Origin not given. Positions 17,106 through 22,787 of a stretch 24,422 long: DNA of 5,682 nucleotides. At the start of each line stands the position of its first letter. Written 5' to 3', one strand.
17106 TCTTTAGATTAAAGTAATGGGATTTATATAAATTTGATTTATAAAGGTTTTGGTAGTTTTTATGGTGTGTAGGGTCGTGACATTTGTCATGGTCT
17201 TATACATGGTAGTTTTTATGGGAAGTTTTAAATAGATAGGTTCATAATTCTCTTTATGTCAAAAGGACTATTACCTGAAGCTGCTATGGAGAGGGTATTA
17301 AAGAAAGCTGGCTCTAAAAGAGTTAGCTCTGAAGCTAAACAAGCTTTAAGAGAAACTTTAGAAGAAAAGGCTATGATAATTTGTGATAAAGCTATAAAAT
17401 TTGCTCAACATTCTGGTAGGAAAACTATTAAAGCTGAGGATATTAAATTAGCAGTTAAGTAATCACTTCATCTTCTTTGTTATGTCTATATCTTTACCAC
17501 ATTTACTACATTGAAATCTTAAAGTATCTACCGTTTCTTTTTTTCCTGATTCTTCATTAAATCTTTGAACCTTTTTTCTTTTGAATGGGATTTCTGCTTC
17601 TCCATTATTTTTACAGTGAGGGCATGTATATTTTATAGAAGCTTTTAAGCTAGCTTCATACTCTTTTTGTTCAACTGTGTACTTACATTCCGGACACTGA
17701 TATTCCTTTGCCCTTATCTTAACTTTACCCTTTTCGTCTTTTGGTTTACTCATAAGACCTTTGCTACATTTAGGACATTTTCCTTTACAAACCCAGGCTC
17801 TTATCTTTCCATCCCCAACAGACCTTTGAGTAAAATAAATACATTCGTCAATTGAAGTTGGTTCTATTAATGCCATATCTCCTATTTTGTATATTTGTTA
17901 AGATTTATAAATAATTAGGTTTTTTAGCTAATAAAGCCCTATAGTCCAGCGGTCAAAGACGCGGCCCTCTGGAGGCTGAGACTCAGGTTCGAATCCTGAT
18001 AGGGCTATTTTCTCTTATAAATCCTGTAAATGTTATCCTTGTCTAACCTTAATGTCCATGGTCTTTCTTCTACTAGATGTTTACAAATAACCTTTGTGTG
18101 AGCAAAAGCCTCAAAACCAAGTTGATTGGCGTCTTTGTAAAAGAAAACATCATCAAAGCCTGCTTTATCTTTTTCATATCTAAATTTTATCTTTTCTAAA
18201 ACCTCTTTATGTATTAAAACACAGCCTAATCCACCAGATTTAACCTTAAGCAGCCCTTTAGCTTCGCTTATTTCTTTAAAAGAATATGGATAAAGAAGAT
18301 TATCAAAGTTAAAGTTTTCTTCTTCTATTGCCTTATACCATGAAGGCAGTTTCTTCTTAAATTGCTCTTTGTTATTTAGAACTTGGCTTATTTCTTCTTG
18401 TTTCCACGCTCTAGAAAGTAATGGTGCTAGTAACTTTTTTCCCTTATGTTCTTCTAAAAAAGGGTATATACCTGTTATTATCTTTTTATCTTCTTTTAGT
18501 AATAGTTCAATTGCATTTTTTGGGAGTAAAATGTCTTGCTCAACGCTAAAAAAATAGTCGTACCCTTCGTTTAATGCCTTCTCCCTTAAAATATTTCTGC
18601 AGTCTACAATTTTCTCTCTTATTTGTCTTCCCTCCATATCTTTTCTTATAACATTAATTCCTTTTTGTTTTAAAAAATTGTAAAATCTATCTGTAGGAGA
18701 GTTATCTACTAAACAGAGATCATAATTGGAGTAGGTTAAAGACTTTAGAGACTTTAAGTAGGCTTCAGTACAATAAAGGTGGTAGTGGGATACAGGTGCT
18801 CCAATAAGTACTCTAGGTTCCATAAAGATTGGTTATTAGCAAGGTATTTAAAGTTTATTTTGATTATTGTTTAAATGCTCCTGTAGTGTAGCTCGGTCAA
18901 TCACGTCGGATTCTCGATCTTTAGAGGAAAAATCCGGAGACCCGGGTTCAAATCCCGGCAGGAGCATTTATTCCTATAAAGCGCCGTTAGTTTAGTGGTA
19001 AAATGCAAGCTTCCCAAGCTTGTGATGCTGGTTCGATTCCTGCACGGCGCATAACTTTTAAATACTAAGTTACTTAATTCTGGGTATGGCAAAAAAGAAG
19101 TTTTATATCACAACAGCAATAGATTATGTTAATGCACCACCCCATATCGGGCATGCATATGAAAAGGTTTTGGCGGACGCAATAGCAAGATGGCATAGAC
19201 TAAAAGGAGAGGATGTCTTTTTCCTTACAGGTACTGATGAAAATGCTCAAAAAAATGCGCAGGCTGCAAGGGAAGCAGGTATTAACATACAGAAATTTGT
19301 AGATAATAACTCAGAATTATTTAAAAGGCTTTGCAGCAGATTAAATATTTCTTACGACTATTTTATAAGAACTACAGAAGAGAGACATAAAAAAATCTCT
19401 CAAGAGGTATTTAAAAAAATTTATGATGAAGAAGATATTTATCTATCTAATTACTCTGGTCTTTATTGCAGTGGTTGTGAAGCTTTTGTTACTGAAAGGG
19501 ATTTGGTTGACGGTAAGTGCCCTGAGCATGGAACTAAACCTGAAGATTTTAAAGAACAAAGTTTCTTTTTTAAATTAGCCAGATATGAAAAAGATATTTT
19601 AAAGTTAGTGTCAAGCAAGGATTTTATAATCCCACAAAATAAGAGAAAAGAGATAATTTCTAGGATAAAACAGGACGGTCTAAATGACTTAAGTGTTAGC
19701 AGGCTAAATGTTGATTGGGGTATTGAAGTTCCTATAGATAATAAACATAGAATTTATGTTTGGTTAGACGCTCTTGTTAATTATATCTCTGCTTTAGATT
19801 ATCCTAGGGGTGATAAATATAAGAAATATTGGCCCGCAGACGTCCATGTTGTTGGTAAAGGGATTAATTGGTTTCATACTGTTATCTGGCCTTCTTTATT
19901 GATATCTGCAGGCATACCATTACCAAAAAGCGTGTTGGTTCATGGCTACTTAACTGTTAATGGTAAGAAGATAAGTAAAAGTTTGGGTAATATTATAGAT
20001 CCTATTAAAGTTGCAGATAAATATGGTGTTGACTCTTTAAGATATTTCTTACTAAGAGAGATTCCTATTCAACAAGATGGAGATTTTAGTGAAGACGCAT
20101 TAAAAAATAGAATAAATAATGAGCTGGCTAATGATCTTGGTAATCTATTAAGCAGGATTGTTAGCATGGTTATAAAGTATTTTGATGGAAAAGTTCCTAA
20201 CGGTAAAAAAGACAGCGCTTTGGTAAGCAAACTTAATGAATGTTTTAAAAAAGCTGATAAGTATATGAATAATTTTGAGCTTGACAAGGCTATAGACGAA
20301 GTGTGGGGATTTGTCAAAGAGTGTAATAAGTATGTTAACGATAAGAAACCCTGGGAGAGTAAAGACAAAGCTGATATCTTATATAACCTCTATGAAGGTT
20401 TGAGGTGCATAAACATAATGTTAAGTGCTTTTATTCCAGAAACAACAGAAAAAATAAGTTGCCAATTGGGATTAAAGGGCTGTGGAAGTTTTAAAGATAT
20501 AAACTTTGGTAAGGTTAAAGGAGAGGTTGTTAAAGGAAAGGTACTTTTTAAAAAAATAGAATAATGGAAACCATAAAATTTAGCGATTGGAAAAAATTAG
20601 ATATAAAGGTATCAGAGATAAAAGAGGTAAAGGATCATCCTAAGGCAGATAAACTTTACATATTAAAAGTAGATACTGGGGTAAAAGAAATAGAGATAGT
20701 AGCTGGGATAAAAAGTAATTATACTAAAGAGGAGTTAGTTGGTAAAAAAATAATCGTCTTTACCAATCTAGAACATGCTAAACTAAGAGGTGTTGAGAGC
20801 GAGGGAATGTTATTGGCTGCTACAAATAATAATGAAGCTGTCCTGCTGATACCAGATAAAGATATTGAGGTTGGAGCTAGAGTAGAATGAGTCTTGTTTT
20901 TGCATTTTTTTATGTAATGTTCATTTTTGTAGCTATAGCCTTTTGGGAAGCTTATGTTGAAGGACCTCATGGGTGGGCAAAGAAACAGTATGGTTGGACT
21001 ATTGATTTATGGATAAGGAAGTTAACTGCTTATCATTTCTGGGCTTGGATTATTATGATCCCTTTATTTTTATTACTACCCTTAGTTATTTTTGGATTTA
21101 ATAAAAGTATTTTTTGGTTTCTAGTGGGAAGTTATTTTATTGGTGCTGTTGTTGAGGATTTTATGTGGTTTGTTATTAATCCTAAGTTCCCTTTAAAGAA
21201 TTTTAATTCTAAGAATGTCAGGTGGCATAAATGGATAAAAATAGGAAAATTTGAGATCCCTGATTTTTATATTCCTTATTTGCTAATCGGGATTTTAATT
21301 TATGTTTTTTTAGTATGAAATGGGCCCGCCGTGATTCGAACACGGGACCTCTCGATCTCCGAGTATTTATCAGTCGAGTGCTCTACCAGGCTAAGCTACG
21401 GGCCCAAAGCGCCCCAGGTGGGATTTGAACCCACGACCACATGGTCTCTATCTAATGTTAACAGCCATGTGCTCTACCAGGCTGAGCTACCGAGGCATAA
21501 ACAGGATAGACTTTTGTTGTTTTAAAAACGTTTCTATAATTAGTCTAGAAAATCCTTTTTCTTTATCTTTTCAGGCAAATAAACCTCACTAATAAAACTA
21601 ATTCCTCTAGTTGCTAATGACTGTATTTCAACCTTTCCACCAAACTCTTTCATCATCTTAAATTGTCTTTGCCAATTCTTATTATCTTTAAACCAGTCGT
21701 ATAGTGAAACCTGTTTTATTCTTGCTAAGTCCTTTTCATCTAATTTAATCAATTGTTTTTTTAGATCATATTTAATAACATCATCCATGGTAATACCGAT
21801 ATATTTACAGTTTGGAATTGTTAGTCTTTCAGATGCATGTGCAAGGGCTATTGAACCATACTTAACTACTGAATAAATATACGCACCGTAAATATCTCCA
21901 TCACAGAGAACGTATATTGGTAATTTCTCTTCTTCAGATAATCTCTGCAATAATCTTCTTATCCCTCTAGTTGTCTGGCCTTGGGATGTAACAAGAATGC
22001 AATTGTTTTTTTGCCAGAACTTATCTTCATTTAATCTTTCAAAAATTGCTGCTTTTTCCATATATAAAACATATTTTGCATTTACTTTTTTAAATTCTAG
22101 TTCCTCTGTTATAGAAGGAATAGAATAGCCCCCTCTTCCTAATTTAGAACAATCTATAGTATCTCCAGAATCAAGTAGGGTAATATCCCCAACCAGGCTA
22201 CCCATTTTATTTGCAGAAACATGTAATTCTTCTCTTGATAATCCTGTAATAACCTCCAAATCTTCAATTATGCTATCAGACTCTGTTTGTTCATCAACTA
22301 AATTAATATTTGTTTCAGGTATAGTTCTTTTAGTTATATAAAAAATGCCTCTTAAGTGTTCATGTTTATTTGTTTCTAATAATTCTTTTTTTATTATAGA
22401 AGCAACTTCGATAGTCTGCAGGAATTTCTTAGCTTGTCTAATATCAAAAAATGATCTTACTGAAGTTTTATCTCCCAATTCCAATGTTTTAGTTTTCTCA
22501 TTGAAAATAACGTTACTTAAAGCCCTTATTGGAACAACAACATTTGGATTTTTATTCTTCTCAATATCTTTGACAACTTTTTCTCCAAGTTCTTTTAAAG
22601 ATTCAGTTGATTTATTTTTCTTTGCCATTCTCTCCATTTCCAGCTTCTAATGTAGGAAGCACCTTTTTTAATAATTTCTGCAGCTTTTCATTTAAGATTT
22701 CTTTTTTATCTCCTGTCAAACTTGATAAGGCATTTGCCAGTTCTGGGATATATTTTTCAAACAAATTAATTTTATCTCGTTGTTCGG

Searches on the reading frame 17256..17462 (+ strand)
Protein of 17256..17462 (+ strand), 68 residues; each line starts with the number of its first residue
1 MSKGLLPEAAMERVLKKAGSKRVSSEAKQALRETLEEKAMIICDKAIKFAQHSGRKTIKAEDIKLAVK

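Call 10: search_protein_families(library=pfam, proteins=[window:17256-17462:+])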
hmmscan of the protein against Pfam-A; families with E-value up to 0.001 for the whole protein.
window:17256-17462:+ (68 aa): 5 families
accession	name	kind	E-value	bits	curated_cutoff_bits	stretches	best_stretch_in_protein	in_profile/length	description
PF00808.29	CBFD_NFYB_HMF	-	1.4e-16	61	21.4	1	6-67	3-65/65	Histone-like transcription factor (CBF/NF-Y) and archaeal histone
PF00125.30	Histone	-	1.1e-07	32.5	26.4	1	7-68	54-120/122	Core histone H2A/H2B/H3/H4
PF02969.23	TAF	-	1.3e-07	32.1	21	1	6-68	4-66/66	TATA box binding protein associated factor (TAF)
PF15511.12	CENP-T_C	-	4.7e-06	27.1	28.1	1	6-66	8-73/108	Centromere kinetochore component CENP-T histone fold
PF15630.12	CENP-S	-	2.6e-05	25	28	1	20-67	23-70/76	CENP-S protein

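Call 25: find_encoding_contigs(protein=window:17256-17462:+, flank=6000, max_places=10)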
Protein window:17256-17462:+ (68 aa): 23 contigs read that carry it; 10 places shown.
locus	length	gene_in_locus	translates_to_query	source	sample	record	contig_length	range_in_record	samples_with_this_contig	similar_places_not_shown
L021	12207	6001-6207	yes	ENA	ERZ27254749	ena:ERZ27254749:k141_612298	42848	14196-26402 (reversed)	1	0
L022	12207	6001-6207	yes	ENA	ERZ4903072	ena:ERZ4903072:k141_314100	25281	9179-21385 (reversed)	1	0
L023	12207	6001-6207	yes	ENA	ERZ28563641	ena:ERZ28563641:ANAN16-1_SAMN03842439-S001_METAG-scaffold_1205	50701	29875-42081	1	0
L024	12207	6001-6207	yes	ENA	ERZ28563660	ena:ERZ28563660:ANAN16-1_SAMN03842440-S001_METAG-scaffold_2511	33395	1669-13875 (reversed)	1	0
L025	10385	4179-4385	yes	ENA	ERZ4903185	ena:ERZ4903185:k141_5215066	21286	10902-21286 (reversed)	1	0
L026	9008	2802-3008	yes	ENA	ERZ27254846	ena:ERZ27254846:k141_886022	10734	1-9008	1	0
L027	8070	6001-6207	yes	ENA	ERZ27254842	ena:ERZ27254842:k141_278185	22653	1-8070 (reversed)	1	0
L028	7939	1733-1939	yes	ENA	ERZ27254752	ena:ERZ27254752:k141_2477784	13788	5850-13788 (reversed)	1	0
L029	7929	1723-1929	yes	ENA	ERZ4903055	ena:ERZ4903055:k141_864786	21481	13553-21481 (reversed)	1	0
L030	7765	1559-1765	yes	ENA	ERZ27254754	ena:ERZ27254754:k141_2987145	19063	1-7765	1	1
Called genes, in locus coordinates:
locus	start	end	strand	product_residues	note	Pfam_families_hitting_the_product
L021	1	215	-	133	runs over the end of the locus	PF00238:Ribosomal_L14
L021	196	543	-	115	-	PF00366:Ribosomal_S17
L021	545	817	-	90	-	PF01868:RNase_P-MRP_p29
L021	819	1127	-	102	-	PF01253:SUI1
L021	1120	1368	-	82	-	PF00831:Ribosomal_L29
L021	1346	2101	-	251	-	PF07650:KH_2, PF00189:Ribosomal_S3_C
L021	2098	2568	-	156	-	PF00237:Ribosomal_L22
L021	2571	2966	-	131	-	PF00203:Ribosomal_S19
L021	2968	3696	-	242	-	PF00181:Ribosomal_L2_N (weak), PF03947:Ribosomal_L2_C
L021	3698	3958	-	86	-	PF00276:Ribosomal_L23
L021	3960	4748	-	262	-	PF00573:Ribosomal_L4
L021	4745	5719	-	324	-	PF00297:Ribosomal_L3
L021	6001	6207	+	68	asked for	PF00125:Histone, PF15511:CENP-T_C (weak), PF00808:CBFD_NFYB_HMF, PF02969:TAF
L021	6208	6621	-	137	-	PF24441:DUF7560 (faint)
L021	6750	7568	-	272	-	-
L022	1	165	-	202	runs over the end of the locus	PF27257:HI_0787_N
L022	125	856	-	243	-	-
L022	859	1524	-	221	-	PF01978:TrmB (faint), PF19810:HFX_2341_N, PF22662:Csa3_N, PF23400:CARF_Card1 (weak), PF13412:HTH_24 (faint), PF25213:HVO_A0261_N (weak)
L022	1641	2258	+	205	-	-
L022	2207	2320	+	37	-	-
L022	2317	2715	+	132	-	-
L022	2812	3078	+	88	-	-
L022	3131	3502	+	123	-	-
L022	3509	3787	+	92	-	PF02359:CDC48_N (weak)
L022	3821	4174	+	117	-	-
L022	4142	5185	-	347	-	PF01609:DDE_Tnp_1, PF13359:DDE_Tnp_4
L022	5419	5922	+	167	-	-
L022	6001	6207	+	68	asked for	PF00125:Histone, PF15511:CENP-T_C (weak), PF00808:CBFD_NFYB_HMF, PF02969:TAF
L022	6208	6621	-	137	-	PF24441:DUF7560 (faint)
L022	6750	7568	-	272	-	-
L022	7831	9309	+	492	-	PF00133:tRNA-synt_1, PF09334:tRNA-synt_1g, PF19303:Anticodon_3 (faint), PF09334:tRNA-synt_1g, PF00133:tRNA-synt_1, PF01406:tRNA-synt_1e (weak), PF08264:Anticodon_1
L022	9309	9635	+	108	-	PF01588:tRNA_bind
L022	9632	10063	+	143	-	-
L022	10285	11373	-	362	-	PF04406:TP6A_N, PF20768:Topo_VI_alpha, PF21180:TOP6A-Spo11_Toprim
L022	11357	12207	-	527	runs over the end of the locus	PF02518:HATPase_c, PF13589:HATPase_c_3, PF09239:Topo-VIb_trans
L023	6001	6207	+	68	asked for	PF00125:Histone, PF15511:CENP-T_C (weak), PF00808:CBFD_NFYB_HMF, PF02969:TAF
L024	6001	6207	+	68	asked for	PF00125:Histone, PF15511:CENP-T_C (weak), PF00808:CBFD_NFYB_HMF, PF02969:TAF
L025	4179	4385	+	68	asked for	PF00125:Histone, PF15511:CENP-T_C (weak), PF00808:CBFD_NFYB_HMF, PF02969:TAF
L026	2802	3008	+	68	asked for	PF00125:Histone, PF15511:CENP-T_C (weak), PF00808:CBFD_NFYB_HMF, PF02969:TAF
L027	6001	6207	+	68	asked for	PF00125:Histone, PF15511:CENP-T_C (weak), PF00808:CBFD_NFYB_HMF, PF02969:TAF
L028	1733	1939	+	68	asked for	PF00125:Histone, PF15511:CENP-T_C (weak), PF00808:CBFD_NFYB_HMF, PF02969:TAF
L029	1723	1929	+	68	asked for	PF00125:Histone, PF15511:CENP-T_C (weak), PF00808:CBFD_NFYB_HMF, PF02969:TAF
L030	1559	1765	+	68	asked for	PF00125:Histone, PF15511:CENP-T_C (weak), PF00808:CBFD_NFYB_HMF, PF02969:TAF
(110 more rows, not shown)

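Call 40: search_protein_families(library=pfam, proteins=[L022:4142-5185:-, L022:5419-5922:+])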
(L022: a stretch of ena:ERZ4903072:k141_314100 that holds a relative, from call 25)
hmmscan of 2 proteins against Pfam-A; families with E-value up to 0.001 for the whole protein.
L022:4142-5185:- (347 aa): 4 families
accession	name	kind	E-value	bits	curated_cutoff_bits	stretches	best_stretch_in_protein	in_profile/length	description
PF01609.27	DDE_Tnp_1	-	5.4e-21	75.7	23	1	102-265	5-199/200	Transposase DDE domain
PF13359.12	DDE_Tnp_4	-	3.4e-08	33.7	24.8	1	122-249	19-138/158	DDE superfamily endonuclease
PF05598.16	DUF772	-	3.5e-05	24.2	23.1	1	41-96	12-71/74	Transposase domain (DUF772)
PF13612.12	DDE_Tnp_1_3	-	4.3e-05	24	27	1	135-239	47-143/155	Transposase DDE domain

L022:5419-5922:+ (167 aa): 0 families

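Call 69: search_protein_families(library=padloc, proteins=[L022:859-1524:-, L022:1641-2258:+, L022:5419-5922:+], max_evalue=0.001)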
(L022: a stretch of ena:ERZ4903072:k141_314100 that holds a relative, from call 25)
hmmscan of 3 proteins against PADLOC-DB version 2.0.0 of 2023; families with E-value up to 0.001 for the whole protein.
L022:859-1524:- (221 aa): 54 families (the best 25 are shown)
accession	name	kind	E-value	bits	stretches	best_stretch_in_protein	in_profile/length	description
PDLC01849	CARF3--CARF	-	1.3e-65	218.8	1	24-221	1-197/197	-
PDLC01434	CasR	-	9.3e-29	98.6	1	28-220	4-190/191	"CAS-I,CAS-II,CAS-III,CAS-IV,CAS-V,CAS-VI; associated_signaling"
PDLC01268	CasR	-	1.6e-21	75.1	1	27-213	5-177/179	"CAS-I,CAS-II,CAS-III,CAS-IV,CAS-V,CAS-VI; associated_signaling"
PDLC01863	CARF3--CARF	-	2.3e-19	67.9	1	70-220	35-181/182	-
PDLC01044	Csa3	-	3.9e-19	67.3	1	48-218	28-192/194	Type I-A associated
PDLC01866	CARF3--CARF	-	1.2e-18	65.8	1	48-219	26-203/207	-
PDLC01848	CARF3--CARF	-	2e-18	64.8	1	42-219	21-192/197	-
PDLC01867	CARF3--CARF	-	6.7e-14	50.2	1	59-209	37-190/200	-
PDLC01879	CARF3--CARF_TM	-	1.6e-13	48.8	1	35-219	42-216/222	-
PDLC01852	CARF3--CARF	-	1.1e-12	46.3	1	48-218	28-206/208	-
PDLC01860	CARF3--CARF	-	1.9e-12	45.7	1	47-213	27-195/210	-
PDLC01847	CARF3--CARF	-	1.2e-11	42.6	1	29-132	9-111/239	-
PDLC01037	Csx1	-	5.2e-11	40.6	1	35-187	13-132/320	ARF+Nuclease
PDLC01031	Csx1/Csm6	-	6.1e-11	40.4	1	24-177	1-155/357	CARF+HEPN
PDLC01865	CARF3--CARF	-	1.3e-10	39.2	1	22-218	12-209/215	-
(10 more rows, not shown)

L022:1641-2258:+ (205 aa): 0 families

L022:5419-5922:+ (167 aa): 0 families

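Call 71: search_protein_families(library=pfam, proteins=[L022:1641-2258:+, L022:2317-2715:+, L022:2812-3078:+, L022:3131-3502:+, L022:3509-3787:+, L022:3821-4174:+], max_evalue=0.01)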
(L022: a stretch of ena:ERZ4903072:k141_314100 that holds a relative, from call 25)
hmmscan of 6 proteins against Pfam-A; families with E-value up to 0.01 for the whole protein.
L022:1641-2258:+ (205 aa): 0 families

L022:2317-2715:+ (132 aa): 0 families

L022:2812-3078:+ (88 aa): 0 families

L022:3131-3502:+ (123 aa): 0 families

L022:3509-3787:+ (92 aa): 1 family
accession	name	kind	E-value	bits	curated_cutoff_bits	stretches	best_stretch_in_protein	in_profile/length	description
PF02359.24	CDC48_N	-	7.5e-07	29.7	35.1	1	12-56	39-84/85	Cell division protein 48 (CDC48), N-terminal domain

L022:3821-4174:+ (117 aa): 0 families

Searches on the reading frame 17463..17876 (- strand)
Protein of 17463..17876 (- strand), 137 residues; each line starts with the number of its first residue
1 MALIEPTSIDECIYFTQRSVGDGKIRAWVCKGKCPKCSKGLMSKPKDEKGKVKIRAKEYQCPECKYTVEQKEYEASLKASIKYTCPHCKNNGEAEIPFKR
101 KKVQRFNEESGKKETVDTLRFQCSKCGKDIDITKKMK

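Call 10: search_protein_families(library=pfam, proteins=[window:17463-17876:-])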
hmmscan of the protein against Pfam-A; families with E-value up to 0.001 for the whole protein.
window:17463-17876:- (137 aa): 5 families
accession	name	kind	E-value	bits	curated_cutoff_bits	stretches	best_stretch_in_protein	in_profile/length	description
PF24441.1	DUF7560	-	5e-06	26.6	27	0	118-137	3-22/44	Family of unknown function (DUF7560)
PF23499.1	YnfU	-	3.1e-05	24.2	27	0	42-89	1-45/49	YnfU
PF24460.1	DUF7575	-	0.00038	20.2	28.5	0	84-98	5-19/28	Domain of unknown function (DUF7575)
PF25206.1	DUF7836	-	0.00043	20.5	26.7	0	33-68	9-40/59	Domain of unknown function (DUF7836)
PF24042.1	DUF7351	-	0.0007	19.8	31.2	0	75-132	59-106/177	Domain of unknown function (DUF7351)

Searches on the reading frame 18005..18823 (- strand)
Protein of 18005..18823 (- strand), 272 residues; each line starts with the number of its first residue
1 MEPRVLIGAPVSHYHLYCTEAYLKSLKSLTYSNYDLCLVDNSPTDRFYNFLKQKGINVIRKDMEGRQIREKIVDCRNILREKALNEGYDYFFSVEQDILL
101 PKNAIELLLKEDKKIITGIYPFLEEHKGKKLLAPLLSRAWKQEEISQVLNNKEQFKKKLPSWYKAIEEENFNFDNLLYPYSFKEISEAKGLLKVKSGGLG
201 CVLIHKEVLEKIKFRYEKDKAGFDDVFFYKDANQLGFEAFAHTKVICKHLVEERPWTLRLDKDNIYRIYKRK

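Call 10: search_protein_families(library=pfam, proteins=[window:18005-18823:-])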
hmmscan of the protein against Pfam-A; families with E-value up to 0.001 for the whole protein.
window:18005-18823:- (272 aa): 2 families
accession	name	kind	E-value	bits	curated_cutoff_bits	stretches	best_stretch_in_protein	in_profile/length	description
PF03452.20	Anp1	-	0.0001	22.3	28.8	0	65-148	114-197/263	Anp1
PF00535.33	Glycos_transf_2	-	0.00092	19.6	23.3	0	22-62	16-61/168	Glycosyl transferase family 2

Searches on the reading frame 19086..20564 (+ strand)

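Call 10: search_protein_families(library=pfam, proteins=[window:19086-20564:+])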
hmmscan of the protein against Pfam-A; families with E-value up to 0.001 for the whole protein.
window:19086-20564:+ (492 aa): 5 families
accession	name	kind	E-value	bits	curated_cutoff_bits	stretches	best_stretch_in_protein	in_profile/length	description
PF09334.17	tRNA-synt_1g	-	1e-105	354.2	20.1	2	149-358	173-390/391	tRNA synthetases class I (M)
PF00133.28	tRNA-synt_1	-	2.4e-33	115.9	22.7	2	225-330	301-409/414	tRNA synthetases class I (I, L, M and V)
PF01406.26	tRNA-synt_1e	-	2.6e-12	47.2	27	2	281-341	239-298/301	tRNA synthetases class I (C) catalytic domain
PF08264.19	Anticodon_1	-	4.4e-11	43.3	25.1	1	376-458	1-87/148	Anticodon-binding domain of tRNA ligase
PF19303.5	Anticodon_3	-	1.1e-05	25.7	23.5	1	372-464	7-104/152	Anticodon binding domain of methionyl tRNA ligase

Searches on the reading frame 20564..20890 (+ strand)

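Call 10: search_protein_families(library=pfam, proteins=[window:20564-20890:+])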
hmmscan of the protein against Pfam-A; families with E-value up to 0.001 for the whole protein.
window:20564-20890:+ (108 aa): 1 family
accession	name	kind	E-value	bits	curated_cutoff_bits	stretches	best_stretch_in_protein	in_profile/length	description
PF01588.26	tRNA_bind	-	6.2e-29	100.4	27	1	14-105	1-95/96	Putative tRNA binding domain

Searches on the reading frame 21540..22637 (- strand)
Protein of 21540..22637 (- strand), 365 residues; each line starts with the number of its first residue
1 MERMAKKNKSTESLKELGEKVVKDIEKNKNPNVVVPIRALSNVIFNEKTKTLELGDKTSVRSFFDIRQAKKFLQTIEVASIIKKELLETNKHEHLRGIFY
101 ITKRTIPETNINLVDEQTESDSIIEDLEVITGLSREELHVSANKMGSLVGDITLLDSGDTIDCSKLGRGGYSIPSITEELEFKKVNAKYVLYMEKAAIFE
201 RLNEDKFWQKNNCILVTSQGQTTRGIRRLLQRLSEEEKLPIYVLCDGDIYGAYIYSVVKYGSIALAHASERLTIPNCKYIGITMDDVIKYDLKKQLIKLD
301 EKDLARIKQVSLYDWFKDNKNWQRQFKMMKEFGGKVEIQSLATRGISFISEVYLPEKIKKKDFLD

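Call 10: search_protein_families(library=pfam, proteins=[window:21540-22637:-])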
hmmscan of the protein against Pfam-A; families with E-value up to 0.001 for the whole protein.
window:21540-22637:- (365 aa): 3 families
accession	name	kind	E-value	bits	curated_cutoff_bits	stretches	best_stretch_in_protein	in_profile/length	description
PF21180.3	TOP6A-Spo11_Toprim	-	1.5e-58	198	24.1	1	189-358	1-170/170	Topoisomerase 6 subunit A/Spo11, Toprim domain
PF04406.19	TP6A_N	-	1.6e-14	53.9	26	1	70-140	1-62/62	Type IIB DNA topoisomerase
PF20768.2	Topo_VI_alpha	-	3.9e-10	39.8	23.6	1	146-185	5-49/50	All-beta domain in DNA topoisomerase VI alpha subunit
